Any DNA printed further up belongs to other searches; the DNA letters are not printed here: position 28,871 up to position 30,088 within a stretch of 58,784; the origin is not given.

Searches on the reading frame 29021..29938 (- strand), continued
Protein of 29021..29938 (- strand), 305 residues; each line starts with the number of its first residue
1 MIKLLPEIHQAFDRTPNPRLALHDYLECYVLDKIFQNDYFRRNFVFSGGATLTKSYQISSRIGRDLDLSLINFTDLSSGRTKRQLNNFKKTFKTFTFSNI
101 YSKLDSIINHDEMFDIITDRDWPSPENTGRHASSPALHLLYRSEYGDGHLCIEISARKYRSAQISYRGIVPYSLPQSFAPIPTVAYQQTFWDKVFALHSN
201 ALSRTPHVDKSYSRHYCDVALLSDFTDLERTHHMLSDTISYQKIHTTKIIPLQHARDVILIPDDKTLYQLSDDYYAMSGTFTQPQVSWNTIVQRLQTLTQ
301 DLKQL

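Call 46: search_solved_structures(query=A1, max_evalue=1, show_alignments=3)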
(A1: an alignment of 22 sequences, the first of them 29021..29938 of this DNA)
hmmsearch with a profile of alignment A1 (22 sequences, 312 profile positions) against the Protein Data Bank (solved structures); distinct sequences matched with E-value up to 1: 2.
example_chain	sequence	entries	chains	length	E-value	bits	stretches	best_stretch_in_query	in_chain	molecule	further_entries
9d2b_F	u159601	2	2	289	0.33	13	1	241-307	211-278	HAUS augmin like complex subunit 6 L homeolog isoform X1 | HAUS augmin like complex subunit 6 L homeolog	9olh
8fck_F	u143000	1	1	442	0.71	12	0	242-307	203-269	HAUS augmin like complex subunit 6 L homeolog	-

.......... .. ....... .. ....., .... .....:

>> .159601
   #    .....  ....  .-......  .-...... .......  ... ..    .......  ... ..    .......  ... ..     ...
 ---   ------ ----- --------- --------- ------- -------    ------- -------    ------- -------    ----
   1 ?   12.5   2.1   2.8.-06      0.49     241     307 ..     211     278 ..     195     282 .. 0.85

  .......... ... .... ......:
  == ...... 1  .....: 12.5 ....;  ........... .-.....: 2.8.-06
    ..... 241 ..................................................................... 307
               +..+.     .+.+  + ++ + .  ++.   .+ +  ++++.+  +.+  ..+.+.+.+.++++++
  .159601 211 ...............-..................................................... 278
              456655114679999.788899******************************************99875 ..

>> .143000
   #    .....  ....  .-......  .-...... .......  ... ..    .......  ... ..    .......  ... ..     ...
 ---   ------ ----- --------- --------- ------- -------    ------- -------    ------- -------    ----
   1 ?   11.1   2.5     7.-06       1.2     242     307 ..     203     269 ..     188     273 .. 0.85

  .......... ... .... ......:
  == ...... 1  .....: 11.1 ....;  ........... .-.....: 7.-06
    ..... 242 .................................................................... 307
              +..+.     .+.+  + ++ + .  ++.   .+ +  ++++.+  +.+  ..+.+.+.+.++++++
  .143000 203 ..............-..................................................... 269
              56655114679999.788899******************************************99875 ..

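Call 50: search_protein_families(library=pfam, proteins=[L040:9501-9893:-, L040:9897-10577:-, L040:10579-11046:-, L029:10602-10925:-, L008:9489-11561:-, L009:9756-10346:+, L014:9671-10522:+, L013:9613-10290:+, L020:9518-9964:+], max_evalue=0.001)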
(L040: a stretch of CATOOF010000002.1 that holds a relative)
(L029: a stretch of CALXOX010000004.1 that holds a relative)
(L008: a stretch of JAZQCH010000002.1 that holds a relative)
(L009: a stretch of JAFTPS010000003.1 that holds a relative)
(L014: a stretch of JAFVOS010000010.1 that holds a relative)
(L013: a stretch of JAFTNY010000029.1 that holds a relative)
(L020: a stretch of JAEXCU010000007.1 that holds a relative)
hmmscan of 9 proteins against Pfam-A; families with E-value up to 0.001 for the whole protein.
L040:9501-9893:- (130 aa): 1 family
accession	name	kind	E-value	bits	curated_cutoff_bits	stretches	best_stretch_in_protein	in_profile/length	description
PF01245.26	Ribosomal_L19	-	1.9e-42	144.2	22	1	3-117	2-110/111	Ribosomal protein L19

L040:9897-10577:- (226 aa): 1 family
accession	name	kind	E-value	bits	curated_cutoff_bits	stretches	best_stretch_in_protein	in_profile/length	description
PF01746.26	tRNA_m1G_MT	-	1.8e-43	149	27.3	1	23-220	2-195/195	tRNA (Guanine-1)-methyltransferase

L040:10579-11046:- (155 aa): 2 families
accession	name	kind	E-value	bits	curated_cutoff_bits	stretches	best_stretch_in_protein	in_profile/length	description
PF01782.24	RimM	-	5.9e-16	58.9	23.5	1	9-88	2-83/84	RimM N-terminal domain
PF24986.1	PRC_RimM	-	0.00045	20.3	27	0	102-154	3-63/69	RimM PRC barrel domain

L029:10602-10925:- (107 aa): 0 families

L008:9489-11561:- (690 aa): 0 families

L009:9756-10346:+ (196 aa): 0 families

L014:9671-10522:+ (283 aa): 1 family
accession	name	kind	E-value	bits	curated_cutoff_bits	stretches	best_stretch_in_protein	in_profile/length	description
PF07699.19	Ephrin_rec_like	-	9.6e-05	22.5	23.1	1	111-139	9-35/48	Tyrosine-protein kinase ephrin type A/B receptor-like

L013:9613-10290:+ (225 aa): 0 families

L020:9518-9964:+ (148 aa): 0 families

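Call 59: find_homologous_proteins(query=A1, max_evalue=0.00001)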
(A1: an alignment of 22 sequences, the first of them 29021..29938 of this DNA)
Query A1 (22 sequences) (305 aa, profile of the alignment): 119 proteins with E <= 0.00001 among 2315 candidates.
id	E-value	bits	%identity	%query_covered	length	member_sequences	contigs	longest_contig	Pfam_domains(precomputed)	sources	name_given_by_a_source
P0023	1.1e-148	512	50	100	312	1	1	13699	PF08843.18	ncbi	-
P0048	1.7e-147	508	44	100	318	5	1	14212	PF08843.18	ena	-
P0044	6.6e-147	507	46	100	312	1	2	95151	PF08843.18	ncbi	-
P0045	9.3e-147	506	43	100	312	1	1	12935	PF08843.18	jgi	-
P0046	2.0e-146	505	44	100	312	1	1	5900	PF08843.18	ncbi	-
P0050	5.4e-146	504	42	100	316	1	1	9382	PF08843.18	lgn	-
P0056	7.6e-146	503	42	99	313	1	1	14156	PF08843.18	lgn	-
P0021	1.3e-145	502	61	100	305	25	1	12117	PF08843.18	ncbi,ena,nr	ncbi:MAG: nucleotidyl transferase AbiEii/AbiGii toxin family protein [Alphaproteobacteria bacterium]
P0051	2.4e-145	501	42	100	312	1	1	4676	PF08843.18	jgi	-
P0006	5.8e-145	500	63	100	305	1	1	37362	PF08843.18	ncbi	-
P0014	7.1e-145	500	62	100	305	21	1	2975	PF08843.18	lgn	-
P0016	1.0e-144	499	62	100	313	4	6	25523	PF08843.18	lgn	-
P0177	2.4e-144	498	51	100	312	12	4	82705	PF08843.18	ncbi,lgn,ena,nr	ncbi:MAG: nucleotidyl transferase AbiEii/AbiGii toxin family protein [Alphaproteobacteria bacterium]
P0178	3.3e-144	498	49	100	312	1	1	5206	PF08843.18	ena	-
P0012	3.4e-144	498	62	100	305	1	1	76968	PF08843.18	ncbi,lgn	-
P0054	6.4e-144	497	40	99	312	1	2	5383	PF08843.18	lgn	-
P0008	9.3e-144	496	63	100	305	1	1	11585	PF08843.18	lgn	-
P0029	9.5e-144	496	49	96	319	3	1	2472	PF08843.18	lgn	-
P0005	1.5e-143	495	64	100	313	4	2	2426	PF08843.18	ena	-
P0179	1.9e-143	495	47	100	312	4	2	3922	PF08843.18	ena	-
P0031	2.3e-143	495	49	96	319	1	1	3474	PF08843.18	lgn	-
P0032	2.3e-143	495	49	96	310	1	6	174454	PF08843.18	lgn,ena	-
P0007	2.8e-143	495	65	98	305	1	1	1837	PF08843.18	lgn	-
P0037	2.9e-143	495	49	96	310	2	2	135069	PF08843.18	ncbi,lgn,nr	ncbi:MAG: nucleotidyl transferase AbiEii/AbiGii toxin family protein [Alphaproteobacteria bacterium]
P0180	4.6e-143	494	44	100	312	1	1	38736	PF08843.18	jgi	-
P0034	4.9e-143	494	48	96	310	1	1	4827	PF08843.18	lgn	-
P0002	6.5e-143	493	89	100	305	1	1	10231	PF08843.18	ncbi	-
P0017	9.7e-143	493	61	100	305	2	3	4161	PF08843.18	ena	-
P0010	1.1e-142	493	62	100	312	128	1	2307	PF08843.18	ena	-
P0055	1.1e-142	493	42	100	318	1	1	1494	PF08843.18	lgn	-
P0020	1.6e-142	492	61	100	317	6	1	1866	PF08843.18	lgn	-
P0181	1.6e-142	492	50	100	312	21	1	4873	PF08843.18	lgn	-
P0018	3.0e-142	491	63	100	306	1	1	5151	PF08843.18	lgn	-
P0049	5.1e-142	490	43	100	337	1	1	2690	PF08843.18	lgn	-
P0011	5.8e-142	490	62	100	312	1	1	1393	PF08843.18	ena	-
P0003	8.7e-142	490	69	100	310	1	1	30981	PF08843.18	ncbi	-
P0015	8.9e-142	490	62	100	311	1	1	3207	PF08843.18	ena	-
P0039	1.1e-141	489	46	100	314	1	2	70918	PF08843.18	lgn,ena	-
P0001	1.4e-141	489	99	100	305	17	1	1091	PF08843.18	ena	-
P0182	2.9e-141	488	50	100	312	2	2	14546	PF08843.18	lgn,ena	-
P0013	2.9e-141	488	63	100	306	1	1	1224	PF08843.18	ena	-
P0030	3.2e-141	488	48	97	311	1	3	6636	PF08843.18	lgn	-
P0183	4.3e-141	487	51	100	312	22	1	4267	PF08843.18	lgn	-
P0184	5.5e-141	487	41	100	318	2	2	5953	PF08843.18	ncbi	-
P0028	5.7e-141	487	49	96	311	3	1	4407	PF08843.18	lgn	-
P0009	7.0e-141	487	62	100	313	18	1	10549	PF08843.18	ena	-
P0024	1.9e-140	485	51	100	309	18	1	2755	PF08843.18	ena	-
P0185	2.0e-140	485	47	100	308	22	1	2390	PF08843.18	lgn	-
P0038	2.1e-140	485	48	96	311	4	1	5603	PF08843.18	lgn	-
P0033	2.1e-140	485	48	96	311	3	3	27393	PF08843.18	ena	-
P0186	5.4e-140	484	49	100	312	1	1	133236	PF08843.18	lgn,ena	-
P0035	1.1e-139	483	47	96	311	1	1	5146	PF08843.18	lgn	-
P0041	1.1e-139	483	48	96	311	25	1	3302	PF08843.18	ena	-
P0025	8.4e-139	480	51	100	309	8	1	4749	PF08843.18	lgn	-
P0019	1.2e-138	479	62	100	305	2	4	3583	PF08843.18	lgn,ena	-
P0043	1.4e-138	479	43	100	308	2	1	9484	PF08843.18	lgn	-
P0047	2.1e-138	479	41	100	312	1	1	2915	PF08843.18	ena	-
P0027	4.0e-138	478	47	97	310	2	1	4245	PF08843.18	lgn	-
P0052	8.0e-138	477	43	92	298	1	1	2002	PF08843.18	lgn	-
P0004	1.2e-137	476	68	100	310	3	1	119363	PF08843.18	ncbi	-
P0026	1.8e-136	472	49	100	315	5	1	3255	PF08843.18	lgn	-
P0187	2.6e-136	472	50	95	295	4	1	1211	PF08843.18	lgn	-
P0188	3.1e-136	471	49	94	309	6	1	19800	PF08843.18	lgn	-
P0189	5.8e-136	471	43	93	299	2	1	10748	PF08843.18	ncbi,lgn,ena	-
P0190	2.4e-135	469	49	97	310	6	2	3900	PF08843.18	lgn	-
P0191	3.1e-135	468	49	100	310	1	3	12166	PF08843.18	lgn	-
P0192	1.3e-134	466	47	92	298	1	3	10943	PF08843.18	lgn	-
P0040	2.6e-134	465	47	97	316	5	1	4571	PF08843.18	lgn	-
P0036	2.1e-133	462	47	96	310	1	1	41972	PF08843.18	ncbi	-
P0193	1.7e-132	459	44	92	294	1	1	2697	PF08843.18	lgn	-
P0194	1.0e-131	457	46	100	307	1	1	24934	PF08843.18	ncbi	-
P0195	1.4e-131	456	44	100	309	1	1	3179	PF08843.18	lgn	-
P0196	7.1e-131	454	47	100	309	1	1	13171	PF08843.18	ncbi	-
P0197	7.8e-131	454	46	100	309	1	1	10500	PF08843.18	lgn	-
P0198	8.4e-131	454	45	95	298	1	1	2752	PF08843.18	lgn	-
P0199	2.1e-130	452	44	100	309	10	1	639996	PF08843.18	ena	-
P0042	5.8e-130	451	46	97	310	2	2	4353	PF08843.18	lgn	-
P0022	5.3e-129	448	63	90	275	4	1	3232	PF08843.18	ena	-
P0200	9.6e-129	447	44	100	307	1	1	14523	PF08843.18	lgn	-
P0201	2.3e-128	446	44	100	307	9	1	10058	PF08843.18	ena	-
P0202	5.2e-127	441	45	100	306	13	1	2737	PF08843.18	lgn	-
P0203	7.1e-125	434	43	99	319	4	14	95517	PF08843.18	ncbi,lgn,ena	-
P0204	8.4e-125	434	40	97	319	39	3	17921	PF08843.18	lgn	-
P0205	1.3e-123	430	42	98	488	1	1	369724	PF08843.18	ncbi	-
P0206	1.2e-121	424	45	100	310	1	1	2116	PF08843.18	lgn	-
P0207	3.1e-121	422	40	95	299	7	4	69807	PF08843.18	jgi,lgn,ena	-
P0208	7.7e-120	418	45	100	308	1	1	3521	PF08843.18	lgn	-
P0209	3.5e-119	415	44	100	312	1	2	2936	PF08843.18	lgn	-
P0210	6.3e-119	415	38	95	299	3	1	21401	PF08843.18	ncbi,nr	ncbi:MAG: nucleotidyl transferase AbiEii/AbiGii toxin family protein [Alphaproteobacteria bacterium]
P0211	1.4e-118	414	43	94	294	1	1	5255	PF08843.18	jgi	jgi:predicted nucleotidyltransferase component of viral defense system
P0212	4.3e-116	405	42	100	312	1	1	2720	PF08843.18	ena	-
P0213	1.4e-115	404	42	92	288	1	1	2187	PF08843.18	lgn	-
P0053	3.4e-115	402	44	92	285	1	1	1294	PF08843.18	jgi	jgi:predicted nucleotidyltransferase component of viral defense system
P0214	1.3e-108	381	42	100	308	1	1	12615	PF08843.18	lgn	-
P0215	3.0e-104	366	40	95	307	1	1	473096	PF08843.18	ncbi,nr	ncbi:MAG: nucleotidyl transferase AbiEii/AbiGii toxin family protein [Muribaculaceae bacterium]|nr:n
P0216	1.1e-101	358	40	95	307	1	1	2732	PF08843.18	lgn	-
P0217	2.2e-90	321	38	96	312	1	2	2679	PF08843.18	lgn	-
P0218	1.0e-89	319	37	98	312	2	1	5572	PF08843.18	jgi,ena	-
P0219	4.6e-85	303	56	63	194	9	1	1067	PF08843.18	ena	-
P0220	1.3e-81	292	44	62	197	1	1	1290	PF08843.18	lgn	-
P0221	9.8e-20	89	26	64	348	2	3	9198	PF08843.18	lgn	-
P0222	1.2e-19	88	23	93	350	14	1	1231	PF08843.18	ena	-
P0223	1.7e-19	88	22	94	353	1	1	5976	PF08843.18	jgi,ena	-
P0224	3.1e-18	84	22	93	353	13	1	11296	PF08843.18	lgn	-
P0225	8.0e-18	82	22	92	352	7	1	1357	PF08843.18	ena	-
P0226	1.4e-17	82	24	90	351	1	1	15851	PF08843.18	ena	-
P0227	2.4e-17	81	24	84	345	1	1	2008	PF08843.18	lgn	-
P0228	1.0e-16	79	23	84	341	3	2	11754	PF08843.18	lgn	-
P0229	2.5e-16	78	21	92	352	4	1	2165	PF08843.18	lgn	-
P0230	1.2e-14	72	24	82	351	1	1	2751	PF08843.18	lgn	-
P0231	1.4e-14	72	22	94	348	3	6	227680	PF08843.18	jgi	jgi:hypothetical protein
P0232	2.1e-14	71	24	68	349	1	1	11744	PF08843.18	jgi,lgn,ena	-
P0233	7.2e-14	70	26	60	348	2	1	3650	PF08843.18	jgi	jgi:hypothetical protein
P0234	2.0e-13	68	23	66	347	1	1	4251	PF08843.18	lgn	-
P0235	3.0e-13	67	24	67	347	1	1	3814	PF08843.18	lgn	-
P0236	3.3e-13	67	25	28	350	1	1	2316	PF08843.18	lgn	-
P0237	9.4e-13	66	22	94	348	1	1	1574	PF08843.18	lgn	-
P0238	2.6e-12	64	25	60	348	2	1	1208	PF08843.18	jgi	jgi:hypothetical protein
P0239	7.5e-11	60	22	58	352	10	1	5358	PF08843.18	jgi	jgi:hypothetical protein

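Call 60: find_encoding_contigs(protein=P0205, flank=6000, max_places=2)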
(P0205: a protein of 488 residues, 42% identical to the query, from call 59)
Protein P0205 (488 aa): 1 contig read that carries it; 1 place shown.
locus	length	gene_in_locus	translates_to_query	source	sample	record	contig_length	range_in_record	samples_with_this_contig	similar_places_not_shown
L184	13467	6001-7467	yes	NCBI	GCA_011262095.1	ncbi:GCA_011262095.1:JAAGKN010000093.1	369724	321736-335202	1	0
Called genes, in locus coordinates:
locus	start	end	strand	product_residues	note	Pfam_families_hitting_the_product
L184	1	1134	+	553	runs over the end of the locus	PF02463:SMC_N, PF13476:AAA_23, PF13304:AAA_21 (faint)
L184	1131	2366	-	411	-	PF13742:tRNA_anti_2, PF01336:tRNA_anti-codon, PF02601:Exonuc_VII_L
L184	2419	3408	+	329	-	PF01636:APH (weak)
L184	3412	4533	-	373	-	PF00814:TsaD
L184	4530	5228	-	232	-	PF07313:AmiA-like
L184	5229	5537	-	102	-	-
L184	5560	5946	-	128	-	PF09923:DUF2155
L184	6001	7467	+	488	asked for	PF08843:AbiEii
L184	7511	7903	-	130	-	PF01245:Ribosomal_L19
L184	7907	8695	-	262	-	PF01746:tRNA_m1G_MT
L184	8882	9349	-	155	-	PF01782:RimM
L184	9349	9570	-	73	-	-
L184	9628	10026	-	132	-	PF00886:Ribosomal_S16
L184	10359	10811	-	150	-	PF01844:HNH, PF14279:HNH_5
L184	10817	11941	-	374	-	PF01476:LysM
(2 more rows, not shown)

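Call 61: find_encoding_contigs(protein=P0215, flank=8000, max_places=2)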
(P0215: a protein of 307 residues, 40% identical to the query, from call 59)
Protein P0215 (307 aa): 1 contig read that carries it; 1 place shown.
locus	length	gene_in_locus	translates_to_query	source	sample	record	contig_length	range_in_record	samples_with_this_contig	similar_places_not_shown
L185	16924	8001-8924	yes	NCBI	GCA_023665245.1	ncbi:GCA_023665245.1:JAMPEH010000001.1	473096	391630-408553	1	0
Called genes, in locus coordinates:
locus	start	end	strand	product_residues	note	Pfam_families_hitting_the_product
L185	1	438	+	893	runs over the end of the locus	PF00580:UvrD-helicase, PF13245:AAA_19 (faint), PF13361:UvrD_C, PF13538:UvrD_C_2 (faint)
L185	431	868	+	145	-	-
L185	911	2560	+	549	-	PF02463:SMC_N, PF13476:AAA_23, PF13304:AAA_21 (faint)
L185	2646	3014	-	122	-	-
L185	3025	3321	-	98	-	-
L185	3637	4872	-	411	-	PF13742:tRNA_anti_2, PF01336:tRNA_anti-codon, PF02601:Exonuc_VII_L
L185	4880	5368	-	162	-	-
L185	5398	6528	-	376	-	PF00814:TsaD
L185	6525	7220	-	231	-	PF07313:AmiA-like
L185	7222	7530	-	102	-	-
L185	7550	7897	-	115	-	PF09923:DUF2155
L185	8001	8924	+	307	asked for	PF08843:AbiEii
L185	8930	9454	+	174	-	-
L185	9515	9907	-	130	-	PF01245:Ribosomal_L19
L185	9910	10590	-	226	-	PF01746:tRNA_m1G_MT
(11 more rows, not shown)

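Call 67: search_dna_similar(query=window:29021-29938:-, collection=plasmids, mode=protein, max_rows=15, max_evalue=0.00001)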
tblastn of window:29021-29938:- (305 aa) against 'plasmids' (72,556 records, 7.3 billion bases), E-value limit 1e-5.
Records with a match: 3; places in all: 3; records where one place covers at least 80% of the query: 3.
Best place of each record, by identity: <60% 3.
By first word of the organism name: Pararhizobium 1; Bradyrhizobium 1; Sphingomonas 1.
By predicted mobility (MOB-suite, as given by PLSDB): conjugative 2; non-mobilizable 1.
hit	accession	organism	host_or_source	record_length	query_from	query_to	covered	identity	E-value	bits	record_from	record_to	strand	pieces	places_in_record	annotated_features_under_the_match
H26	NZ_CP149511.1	Pararhizobium sp. A13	Aeschynomene indica,cell ...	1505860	24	302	91%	24.4%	6e-6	55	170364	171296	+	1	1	none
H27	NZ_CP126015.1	Bradyrhizobium japonicum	Glycine max,soybean,root nodule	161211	24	298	90%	23.8%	3e-6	56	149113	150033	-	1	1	nucleotidyl transferase AbiEii/AbiGii toxin family protein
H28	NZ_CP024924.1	Sphingomonas psychrotolerans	Leontopodium alpinum,cell,Tianshan ...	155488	24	305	92%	23.1%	8e-7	58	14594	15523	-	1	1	nucleotidyl transferase AbiEii/AbiGii toxin family protein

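Call 70: find_encoding_contigs(protein=P0218, flank=5000, max_places=2)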
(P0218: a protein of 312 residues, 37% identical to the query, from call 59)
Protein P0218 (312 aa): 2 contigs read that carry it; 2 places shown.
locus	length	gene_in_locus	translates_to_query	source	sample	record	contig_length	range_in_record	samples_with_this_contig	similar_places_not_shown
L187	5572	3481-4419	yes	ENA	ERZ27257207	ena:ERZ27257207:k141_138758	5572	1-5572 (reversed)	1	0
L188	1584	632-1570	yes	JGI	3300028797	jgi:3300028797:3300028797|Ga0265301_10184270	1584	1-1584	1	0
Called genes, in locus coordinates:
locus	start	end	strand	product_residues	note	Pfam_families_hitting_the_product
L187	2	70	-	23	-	?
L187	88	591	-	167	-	-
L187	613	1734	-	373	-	PF00814:TsaD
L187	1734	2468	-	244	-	PF07313:AmiA-like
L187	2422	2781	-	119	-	-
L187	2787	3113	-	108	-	PF09923:DUF2155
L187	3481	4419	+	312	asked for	PF08843:AbiEii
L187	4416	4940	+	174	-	-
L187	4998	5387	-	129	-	PF01245:Ribosomal_L19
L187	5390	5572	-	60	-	?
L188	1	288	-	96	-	?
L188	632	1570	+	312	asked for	PF08843:AbiEii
